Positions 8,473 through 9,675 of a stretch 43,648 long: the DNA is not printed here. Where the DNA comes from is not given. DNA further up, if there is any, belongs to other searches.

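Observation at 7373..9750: A Phe-specific T-box leader drives three mTERF-repeat genes placed ahead of pheS-pheT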

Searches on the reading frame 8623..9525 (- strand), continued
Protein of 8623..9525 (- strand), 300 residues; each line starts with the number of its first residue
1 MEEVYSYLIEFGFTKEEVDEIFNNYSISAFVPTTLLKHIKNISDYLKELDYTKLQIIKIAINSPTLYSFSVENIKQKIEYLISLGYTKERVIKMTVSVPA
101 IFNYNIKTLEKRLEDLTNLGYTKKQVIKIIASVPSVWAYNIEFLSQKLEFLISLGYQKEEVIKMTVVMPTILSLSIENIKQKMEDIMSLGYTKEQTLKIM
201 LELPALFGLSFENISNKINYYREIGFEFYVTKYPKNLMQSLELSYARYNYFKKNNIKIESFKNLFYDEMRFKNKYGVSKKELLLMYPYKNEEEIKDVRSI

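Call 45: search_solved_structures(query=A1, max_evalue=0.01)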
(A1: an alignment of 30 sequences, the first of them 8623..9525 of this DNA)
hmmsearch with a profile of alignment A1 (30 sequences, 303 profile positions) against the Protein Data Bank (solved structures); distinct sequences matched with E-value up to 0.01: 21.
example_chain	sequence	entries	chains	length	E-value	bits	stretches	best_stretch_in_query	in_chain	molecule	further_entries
5crj_O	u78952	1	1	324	1.7e-17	66.4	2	38-187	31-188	Transcription termination factor 1, mitochondrial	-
5crk_O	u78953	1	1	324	2.1e-17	66.1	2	38-187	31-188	Transcription termination factor 1, mitochondrial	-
3mvb_O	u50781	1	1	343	3.2e-17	65.5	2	38-187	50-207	Transcription termination factor, mitochondrial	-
3m66_A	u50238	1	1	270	4.1e-17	65.1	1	72-224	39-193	mTERF domain-containing protein 1, mitochondrial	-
3n7q_A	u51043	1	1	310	5.8e-17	64.6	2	38-187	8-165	Transcription termination factor, mitochondrial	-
5co0_O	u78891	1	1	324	6.3e-17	64.5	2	37-187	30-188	Transcription termination factor 1, mitochondrial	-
3mva_O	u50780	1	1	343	7.9e-17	64.2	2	38-187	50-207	Transcription termination factor, mitochondrial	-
5cky_O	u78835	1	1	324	8.2e-17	64.1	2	38-187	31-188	Transcription termination factor 1, mitochondrial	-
3n6s_A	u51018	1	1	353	8.5e-17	64.1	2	38-187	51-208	Transcription termination factor, mitochondrial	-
4fp9_B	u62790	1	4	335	7.5e-11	44.6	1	4-190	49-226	mTERF domain-containing protein 2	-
7o9k_A2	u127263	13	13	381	1e-10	44.1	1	4-190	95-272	Transcription termination factor 4, mitochondrial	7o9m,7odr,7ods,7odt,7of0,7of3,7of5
4yxx_A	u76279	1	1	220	1.6e-09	40.1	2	113-213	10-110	dTor_6x35L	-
4fzv_B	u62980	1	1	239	1.9e-09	39.9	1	39-190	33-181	mTERF domain-containing protein 2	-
9e9c_y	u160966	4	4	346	2e-08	36.6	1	9-190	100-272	Transcription termination factor 4, mitochondrial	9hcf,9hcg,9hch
6z1p_BY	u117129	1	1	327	1.3e-07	33.9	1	48-169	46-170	mS93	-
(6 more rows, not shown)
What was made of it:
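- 8623..9525 (-): pTERF-A: 300-aa mTERF-fold protein, pI 8.7. The family profile hits MTERF1 at E = 1.7e-17 (call 45).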

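Call 47: fold_search(model_id=the predicted structure, library=pdb)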
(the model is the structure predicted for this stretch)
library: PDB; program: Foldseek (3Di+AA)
matches with E <= 10: 102; with E <= 0.001: 17
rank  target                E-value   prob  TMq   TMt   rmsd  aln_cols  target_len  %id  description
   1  3mvb_O                7.2e-09  1.00  0.65  0.61   5.0       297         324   21  Crystal structure of a triple RFY mutant of human MTERF1 bound to the termination sequence (released 2010-06-30)
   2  5crk_O                7.2e-09  1.00  0.64  0.60   5.1       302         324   22  Crystal Structure of the MTERF1 F243A substitution bound to the termination sequence. (released 2015-11-25)
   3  3n6s_A                1.1e-08  1.00  0.65  0.58   5.6       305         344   21  Crystal structure of human mitochondrial mTERF in complex with a 15-mer DNA encompassing the tRNALeu(UUR) binding sequ (released 2010-06-16)
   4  3n7q_A                1.4e-08  1.00  0.56  0.56   7.0       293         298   20  Crystal structure of human mitochondrial mTERF fragment (aa 99-399) in complex with a 12-mer DNA encompassing the tRNA (released 2010-06-16)
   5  3mva_O                1.7e-08  1.00  0.65  0.61   5.1       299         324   21  Crystal structure of human MTERF1 bound to the termination sequence (released 2010-06-30)
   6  5co0_O                1.7e-08  1.00  0.65  0.61   5.0       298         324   21  Crystal Structure of the MTERF1 Y288A substitution bound to the termination sequence. (released 2015-11-25)
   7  5cky_O                1.7e-08  1.00  0.66  0.62   4.9       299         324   21  Crystal Structure of the MTERF1 R162A substitution bound to the termination sequence. (released 2015-11-25)
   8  5crj_O                3.4e-08  1.00  0.66  0.62   5.0       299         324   21  Crystal Structure of the MTERF1 F322A substitution bound to the termination sequence. (released 2015-11-25)
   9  3m66                  1.1e-07  1.00  0.63  0.70   7.6       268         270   18  Crystal structure of human Mitochondrial Transcription Termination Factor 3 (released 2010-05-05)
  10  7o9k_A2               7.9e-07  1.00  0.43  0.52   9.6       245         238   20  Human mitochondrial ribosome large subunit assembly intermediate with MTERF4-NSUN4, MRM2, MTG1, the MALSU module, GTP (released 2021-06-30)
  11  6z1p_BY               1.7e-06  1.00  0.55  0.52   9.6       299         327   18  Structure of the mitochondrial ribosome from Tetrahymena thermophila (released 2020-06-24)
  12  4fp9_B                2.4e-06  1.00  0.43  0.51   9.2       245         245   21  Human MTERF4-NSUN4 protein complex (released 2012-09-12)
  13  7odr_y                1.7e-05  1.00  0.43  0.51   9.8       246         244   21  State A of the human mitoribosomal large subunit assembly intermediate (released 2021-06-23)
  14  7pd3_y                5.5e-05  1.00  0.42  0.49   5.7       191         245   21  Structure of the human mitoribosomal large subunit in complex with NSUN4.MTERF4.GTPBP7 and MALSU1.L0R8F8.mt-ACP (released 2021-11-17)
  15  7of3_G                6.1e-05  1.00  0.42  0.51   5.6       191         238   21  Structure of a human mitochondrial ribosome large subunit assembly intermediate in complex with MTERF4-NSUN4 (dataset2 (released 2021-05-19)
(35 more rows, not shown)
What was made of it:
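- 8623..9525 (-): The Foldseek top hits are human MTERF1-DNA complexes, E = 7e-9, TM 0.65 (call 47).
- On mTERF (PF02536): The Foldseek top 17 hits are all MTERF1, MTERF3, MTERF4 or mS93, with a best E of 7e-9 and TM 0.65 (call 47).
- Closest known: Eukaryotic mTERF family. Same: Sequence-profile and fold similarity: MTERF1 at E = 1.7e-17 and TM 0.65 against its DNA complex (calls 45, 47).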

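Call 50: list_cluster_members(proteins=[L043:5497-6876:+, L045:5998-6993:+, L056:4770-5567:+, L056:5968-7092:+, L058:3086-4414:+, L058:4433-5983:+, L058:9987-11216:+, L060:12-1241:+, L058:1238-2263:+, L058:8970-9974:+])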
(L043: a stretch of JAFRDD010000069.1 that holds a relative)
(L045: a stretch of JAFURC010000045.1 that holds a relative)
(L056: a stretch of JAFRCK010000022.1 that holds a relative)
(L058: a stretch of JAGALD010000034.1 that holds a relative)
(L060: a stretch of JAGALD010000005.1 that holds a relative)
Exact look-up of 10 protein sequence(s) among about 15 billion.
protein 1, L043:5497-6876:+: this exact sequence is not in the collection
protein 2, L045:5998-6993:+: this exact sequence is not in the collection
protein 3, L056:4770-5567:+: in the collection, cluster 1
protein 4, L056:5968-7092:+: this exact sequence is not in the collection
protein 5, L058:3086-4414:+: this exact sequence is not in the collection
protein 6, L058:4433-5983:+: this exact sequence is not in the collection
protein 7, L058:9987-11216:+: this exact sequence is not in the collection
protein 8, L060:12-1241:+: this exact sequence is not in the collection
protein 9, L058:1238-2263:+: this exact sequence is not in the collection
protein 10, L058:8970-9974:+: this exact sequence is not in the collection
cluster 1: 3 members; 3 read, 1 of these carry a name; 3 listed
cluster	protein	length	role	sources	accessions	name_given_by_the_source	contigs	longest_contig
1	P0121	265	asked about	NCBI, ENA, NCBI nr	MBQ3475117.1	MAG: hypothetical protein IJH20_03005 [Bacilli bacterium] | hypothetical protein [Bacilli bacterium]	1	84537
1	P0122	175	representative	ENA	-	-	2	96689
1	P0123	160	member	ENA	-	-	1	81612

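Call 52: search_protein_families(library=pfam, proteins=[L021:391-2019:+, L018:1555-2274:+, L027:7697-8458:+, L063:3040-3612:+, L022:7320-9074:+, L021:3571-4953:+, L020:7110-8471:+, L016:976-2400:+, L038:1089-2510:+, L045:7102-8559:+], max_evalue=0.00001)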
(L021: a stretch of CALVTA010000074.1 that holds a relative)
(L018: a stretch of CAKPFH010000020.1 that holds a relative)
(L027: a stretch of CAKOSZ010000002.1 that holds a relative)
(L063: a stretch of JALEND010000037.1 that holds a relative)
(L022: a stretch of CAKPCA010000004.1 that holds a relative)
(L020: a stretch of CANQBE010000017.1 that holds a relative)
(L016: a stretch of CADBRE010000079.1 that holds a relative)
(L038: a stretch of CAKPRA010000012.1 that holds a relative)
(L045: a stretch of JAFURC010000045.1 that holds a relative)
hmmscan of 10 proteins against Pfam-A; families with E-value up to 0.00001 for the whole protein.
L021:391-2019:+ (542 aa): 4 families
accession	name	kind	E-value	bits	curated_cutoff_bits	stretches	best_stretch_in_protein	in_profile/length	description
PF00733.27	Asn_synthase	-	6.3e-74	250.2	21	2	222-358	2-137/354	Asparagine synthase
PF13537.11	GATase_7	-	6.7e-29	100.8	25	1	61-178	3-122/123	Glutamine amidotransferase domain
PF13522.11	GATase_6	-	7.5e-23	81.4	27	1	55-173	12-130/130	Glutamine amidotransferase domain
PF02540.23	NAD_synthase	-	5.7e-07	29.4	21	1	219-362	2-145/242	NAD synthase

L018:1555-2274:+ (239 aa): 4 families
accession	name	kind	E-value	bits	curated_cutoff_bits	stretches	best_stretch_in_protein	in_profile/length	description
PF12146.15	Hydrolase_4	-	6.4e-17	62.1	27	2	2-108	4-113/239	Serine aminopeptidase, S33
PF00561.26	Abhydrolase_1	-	1.4e-15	58.1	25.8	1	4-107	2-103/245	alpha/beta hydrolase fold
PF12697.13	Abhydrolase_6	-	8.6e-10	40.1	26.3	1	5-105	1-101/217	Alpha/beta hydrolase family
PF12695.13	Abhydrolase_5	-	1.6e-06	28.4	27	0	63-128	46-113/164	Alpha/beta hydrolase family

L027:7697-8458:+ (253 aa): 5 families
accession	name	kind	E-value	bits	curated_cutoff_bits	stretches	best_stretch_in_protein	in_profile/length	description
PF00561.26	Abhydrolase_1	-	1e-16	61.8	25.8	1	18-122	2-103/245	alpha/beta hydrolase fold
PF12146.15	Hydrolase_4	-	1.1e-16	61.3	27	1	149-218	166-235/239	Serine aminopeptidase, S33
PF12697.13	Abhydrolase_6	-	1.1e-09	39.8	26.3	1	19-219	1-208/217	Alpha/beta hydrolase family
PF12695.13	Abhydrolase_5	-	6.8e-07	29.7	27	0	77-141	46-112/164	Alpha/beta hydrolase family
PF00326.27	Peptidase_S9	-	1.5e-06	28.3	22.6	1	85-232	63-203/213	Prolyl oligopeptidase family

L063:3040-3612:+ (190 aa): 1 family
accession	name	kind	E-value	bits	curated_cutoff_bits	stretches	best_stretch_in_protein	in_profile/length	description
PF21448.3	DNMK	-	9.6e-15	55.2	27.1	1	67-175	131-232/232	Deoxynucleotide monophosphate kinase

L022:7320-9074:+ (584 aa): 2 families
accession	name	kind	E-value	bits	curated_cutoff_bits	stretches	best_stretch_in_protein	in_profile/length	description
PF01411.24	tRNA-synt_2c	-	2.5e-143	479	30.3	1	2-431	1-436/552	tRNA synthetases class II (A)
PF07973.19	tRNA_SAD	-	5.7e-19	68.3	24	1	535-577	1-43/44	Threonyl and Alanyl tRNA synthetase second additional domain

L021:3571-4953:+ (460 aa): 2 families
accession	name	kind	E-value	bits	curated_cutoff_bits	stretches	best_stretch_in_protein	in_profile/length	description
PF00152.25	tRNA-synt_2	-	1.9e-61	208.3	25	1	115-454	3-307/308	tRNA synthetases class II (D, K and N)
PF01336.31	tRNA_anti-codon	-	9.4e-13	48.4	27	1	20-98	1-75/75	OB-fold nucleic acid binding domain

L020:7110-8471:+ (453 aa): 3 families
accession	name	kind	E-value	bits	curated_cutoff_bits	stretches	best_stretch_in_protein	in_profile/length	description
PF13393.11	tRNA-synt_His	-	7.9e-42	144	25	1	7-311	1-307/308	Histidyl-tRNA synthetase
PF03129.25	HGTP_anticodon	-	1.6e-13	51.1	21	1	330-418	1-92/94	Anticodon binding domain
PF00587.30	tRNA-synt_2b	-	5.2e-13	49.9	29.3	1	65-316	1-175/179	tRNA synthetase class II core domain (G, H, P, S and T)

L016:976-2400:+ (474 aa): 3 families
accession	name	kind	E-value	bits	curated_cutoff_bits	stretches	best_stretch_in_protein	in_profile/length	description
PF00587.30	tRNA-synt_2b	-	1.4e-25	90.8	29.3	1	100-269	6-176/179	tRNA synthetase class II core domain (G, H, P, S and T)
PF03129.25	HGTP_anticodon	-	3e-22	79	21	1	288-372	1-86/94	Anticodon binding domain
PF09180.16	ProRS-C_1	-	1.5e-16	60.7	31.5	1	407-474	1-71/71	Prolyl-tRNA synthetase, C-terminal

L038:1089-2510:+ (473 aa): 2 families
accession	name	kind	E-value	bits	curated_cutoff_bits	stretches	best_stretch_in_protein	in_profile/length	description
PF13306.12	LRR_5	-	5.5e-60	201.3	27.7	2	284-409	1-123/127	BspA type Leucine rich repeat region (6 copies)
PF13855.12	LRR_8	-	6.9e-15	55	27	0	305-348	12-56/61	Leucine rich repeat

L045:7102-8559:+ (485 aa): 4 families
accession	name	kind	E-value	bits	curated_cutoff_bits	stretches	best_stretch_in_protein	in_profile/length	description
PF13328.12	HD_4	-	3.1e-41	141.1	27.2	1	27-172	1-151/156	HD domain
PF04607.23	RelA_SpoT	-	3.2e-28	98.7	27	1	237-345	2-111/113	Region found in RelA / SpoT proteins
PF02824.27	TGS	-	8.2e-22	77.5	22.2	1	390-449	1-60/60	TGS domain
PF01966.28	HD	-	1.6e-09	38.5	22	1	46-145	1-116/116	HD domain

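Call 60: search_protein_families(library=pfam, proteins=[L023:8018-10519:+, L050:6827-9445:+, L066:9813-11810:+, L052:7422-9326:+, L030:9358-11070:+, L046:1765-3315:+, L029:2006-3205:+, L036:7833-9191:+, L045:8847-10493:+, L070:7533-8762:+], max_evalue=0.00001)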
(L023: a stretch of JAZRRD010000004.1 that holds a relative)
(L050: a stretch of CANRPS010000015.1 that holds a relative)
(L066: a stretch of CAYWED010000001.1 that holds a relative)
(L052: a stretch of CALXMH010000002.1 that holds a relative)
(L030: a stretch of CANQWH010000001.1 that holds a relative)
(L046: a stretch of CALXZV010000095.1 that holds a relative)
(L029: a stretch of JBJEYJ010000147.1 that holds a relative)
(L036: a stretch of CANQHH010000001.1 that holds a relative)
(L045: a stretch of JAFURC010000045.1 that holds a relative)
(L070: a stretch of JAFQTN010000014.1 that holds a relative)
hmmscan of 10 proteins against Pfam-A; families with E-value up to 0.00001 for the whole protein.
L023:8018-10519:+ (833 aa): 2 families
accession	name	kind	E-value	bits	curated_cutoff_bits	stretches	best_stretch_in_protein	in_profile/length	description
PF00521.26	DNA_topoisoIV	-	1.3e-152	509.1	31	1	32-471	1-432/432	DNA gyrase/topoisomerase IV, subunit A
PF03989.18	DNA_gyraseA_C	-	4.6e-31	106.4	27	2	653-692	4-43/48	DNA gyrase C-terminal domain, beta-propeller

L050:6827-9445:+ (872 aa): 5 families
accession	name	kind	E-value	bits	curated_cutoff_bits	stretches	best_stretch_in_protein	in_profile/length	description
PF00122.25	E1-E2_ATPase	-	6.5e-41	140.3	28.1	1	136-329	2-181/181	E1-E2 ATPase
PF00689.26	Cation_ATPase_C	-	3e-18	66.7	27.3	1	700-863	2-175/175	Cation transporting ATPase, C-terminus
PF00690.31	Cation_ATPase_N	-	8.4e-13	48.2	20.4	1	25-88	4-68/69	Cation transporter/ATPase, N-terminus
PF00702.32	Hydrolase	-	1.9e-12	48.4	26.4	1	348-628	4-189/191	haloacid dehalogenase-like hydrolase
PF13246.12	Cation_ATPase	-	6.8e-10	39.3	21.7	1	407-456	38-89/91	Cation transport ATPase (P-type)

L066:9813-11810:+ (665 aa): 5 families
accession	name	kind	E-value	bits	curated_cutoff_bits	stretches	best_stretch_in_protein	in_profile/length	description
PF00271.37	Helicase_C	-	7e-28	97.5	23.5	1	450-564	8-109/110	Helicase conserved C-terminal domain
PF00270.35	DEAD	-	1.6e-26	93.5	26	1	250-410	1-163/167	DEAD/DEAH box helicase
PF04851.21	ResIII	-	9e-13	48.9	22.5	1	247-406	2-162/164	Type III restriction enzyme, res subunit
PF19833.4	RecG_dom3_C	-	6.9e-09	36.1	26.8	1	588-647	2-62/87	ATP-dependent DNA helicase RecG, domain 3, C-terminal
PF17191.10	RecG_wedge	-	1.8e-08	34.6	23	1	2-157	1-159/162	RecG wedge domain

L052:7422-9326:+ (634 aa): 4 families
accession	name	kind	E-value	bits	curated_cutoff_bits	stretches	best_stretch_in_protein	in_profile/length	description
PF00587.30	tRNA-synt_2b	-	9.6e-48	163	29.3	1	317-527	1-179/179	tRNA synthetase class II core domain (G, H, P, S and T)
PF03129.25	HGTP_anticodon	-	4e-26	91.4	21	1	539-628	1-93/94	Anticodon binding domain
PF07973.19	tRNA_SAD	-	4.8e-16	58.9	24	1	169-218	1-44/44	Threonyl and Alanyl tRNA synthetase second additional domain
PF02824.27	TGS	-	9.9e-14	51.6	22.2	1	2-61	1-60/60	TGS domain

L030:9358-11070:+ (570 aa): 1 family
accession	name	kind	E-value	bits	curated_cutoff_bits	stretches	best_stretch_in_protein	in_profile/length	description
PF00501.34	AMP-binding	-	2.9e-69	234.1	29.9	1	30-415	13-384/384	AMP-binding enzyme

L046:1765-3315:+ (516 aa): 4 families
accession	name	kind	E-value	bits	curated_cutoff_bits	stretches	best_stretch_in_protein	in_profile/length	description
PF12072.13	RNase_Y_N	-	2.3e-57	194.1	32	1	9-201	2-201/201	RNase Y N-terminal region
PF01966.28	HD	-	1.3e-23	84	22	1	332-424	1-115/116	HD domain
PF00013.35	KH_1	-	4.4e-08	33.2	21.5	1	211-267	5-65/66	KH domain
PF08668.18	HDOD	-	9.9e-07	28.9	22.9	0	331-387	94-151/196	HDOD domain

L029:2006-3205:+ (399 aa): 0 families

L036:7833-9191:+ (452 aa): 3 families
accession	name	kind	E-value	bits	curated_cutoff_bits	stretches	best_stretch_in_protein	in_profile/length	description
PF01743.26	PolyA_pol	-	5.9e-23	82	23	1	54-174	1-126/126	Poly A polymerase head domain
PF12627.12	PolyA_pol_RNAbd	-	3e-11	43.4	22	1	198-257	1-60/64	Probable RNA and SrmB- binding site of polymerase A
PF01966.28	HD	-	9.7e-07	29.5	22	1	276-336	2-74/116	HD domain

L045:8847-10493:+ (548 aa): 0 families

L070:7533-8762:+ (409 aa): 0 families
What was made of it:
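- ThrRS in L052 adds one more locus (call 60).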

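Call 61: search_protein_families(library=padloc, proteins=[window:8623-9525:-, L048:4417-4875:+, L029:2006-3205:+], max_evalue=0.01)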
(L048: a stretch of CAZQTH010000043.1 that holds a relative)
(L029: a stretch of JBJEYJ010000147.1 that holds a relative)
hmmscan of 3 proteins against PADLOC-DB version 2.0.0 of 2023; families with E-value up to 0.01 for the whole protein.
window:8623-9525:- (300 aa): 0 families

L048:4417-4875:+ (152 aa): 0 families

L029:2006-3205:+ (399 aa): 0 families

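Call 62: search_protein_families(library=ncbifam, proteins=[window:8623-9525:-, L048:4417-4875:+, L029:2006-3205:+], max_evalue=0.001)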
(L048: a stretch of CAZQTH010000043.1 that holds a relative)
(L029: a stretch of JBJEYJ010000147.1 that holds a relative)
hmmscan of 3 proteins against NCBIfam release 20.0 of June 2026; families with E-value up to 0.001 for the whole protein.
window:8623-9525:- (300 aa): 2 families
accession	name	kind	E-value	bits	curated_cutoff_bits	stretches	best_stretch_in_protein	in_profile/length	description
TIGR00084.2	ruvA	equivalog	3.7e-06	26.7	85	0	107-134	158-185/202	Holliday junction branch migration protein RuvA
TIGR02194.1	GlrX_NrdH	subfamily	5.5e-06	26.5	85.75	0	71-94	31-54/72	glutaredoxin-like protein NrdH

L048:4417-4875:+ (152 aa): 0 families

L029:2006-3205:+ (399 aa): 0 families

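Call 74: search_protein_representatives(alignment_id=A1)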
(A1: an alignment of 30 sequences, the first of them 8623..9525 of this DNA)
Query: 30 sequences, 303 profile positions. Proteins with E-value up to 0.001 (for the whole library): 4604; up to 1e-10: 2057; up to 1e-30: 455. The best 150 are listed.
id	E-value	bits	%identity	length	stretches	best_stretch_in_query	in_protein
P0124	6.8e-150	514.3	-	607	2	1-213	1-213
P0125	2.3e-138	476.5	-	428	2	77-298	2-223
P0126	6.1e-138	475.1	-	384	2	94-298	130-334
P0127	3.9e-134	462.6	-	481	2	24-299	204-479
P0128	5.2e-133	458.9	-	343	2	98-299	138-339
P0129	7.9e-129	445.1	-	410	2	96-297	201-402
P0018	7.5e-128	441.9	-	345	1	1-301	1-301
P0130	4.3e-125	432.9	-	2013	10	29-212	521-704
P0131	5.9e-125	432.4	-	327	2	57-296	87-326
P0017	5.2e-123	426.1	-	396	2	109-301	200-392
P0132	6.3e-123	425.8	-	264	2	99-300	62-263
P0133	2.7e-121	420.4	-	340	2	63-299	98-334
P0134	1.4e-117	408.2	-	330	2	74-298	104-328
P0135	2.6e-117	407.3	-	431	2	88-298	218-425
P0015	1.1e-116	405.3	-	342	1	1-299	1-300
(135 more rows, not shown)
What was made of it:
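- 455 representative clusters match the family profile at E <= 1e-30 (call 74).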

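Call 75: find_encoding_contigs(protein=P0060, flank=4500, max_places=1)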
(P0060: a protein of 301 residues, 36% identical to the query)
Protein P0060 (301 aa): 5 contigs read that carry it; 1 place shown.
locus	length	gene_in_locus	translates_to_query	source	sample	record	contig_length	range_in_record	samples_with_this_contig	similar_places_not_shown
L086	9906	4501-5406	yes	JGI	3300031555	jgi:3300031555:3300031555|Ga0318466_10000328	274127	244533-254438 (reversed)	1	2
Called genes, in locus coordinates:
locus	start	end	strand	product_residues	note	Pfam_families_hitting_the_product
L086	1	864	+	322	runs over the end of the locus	PF07454:SpoIIP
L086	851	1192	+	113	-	-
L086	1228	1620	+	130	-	-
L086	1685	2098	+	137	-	PF01029:NusB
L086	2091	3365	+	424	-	PF13742:tRNA_anti_2, PF01336:tRNA_anti-codon, PF02601:Exonuc_VII_L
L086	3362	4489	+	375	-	-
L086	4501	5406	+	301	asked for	PF02536:mTERF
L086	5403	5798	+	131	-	-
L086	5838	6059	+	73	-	PF02609:Exonuc_VII_S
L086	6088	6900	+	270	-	-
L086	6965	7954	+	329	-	PF13180:PDZ_2, PF17820:PDZ_6 (weak), PF05580:Peptidase_S55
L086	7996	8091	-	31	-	-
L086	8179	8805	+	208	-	PF01944:SpoIIM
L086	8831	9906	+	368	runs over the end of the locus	PF02540:NAD_synthase (weak), PF03054:tRNA_Me_trans, PF20259:tRNA_Me_trans_M, PF20258:tRNA_Me_trans_C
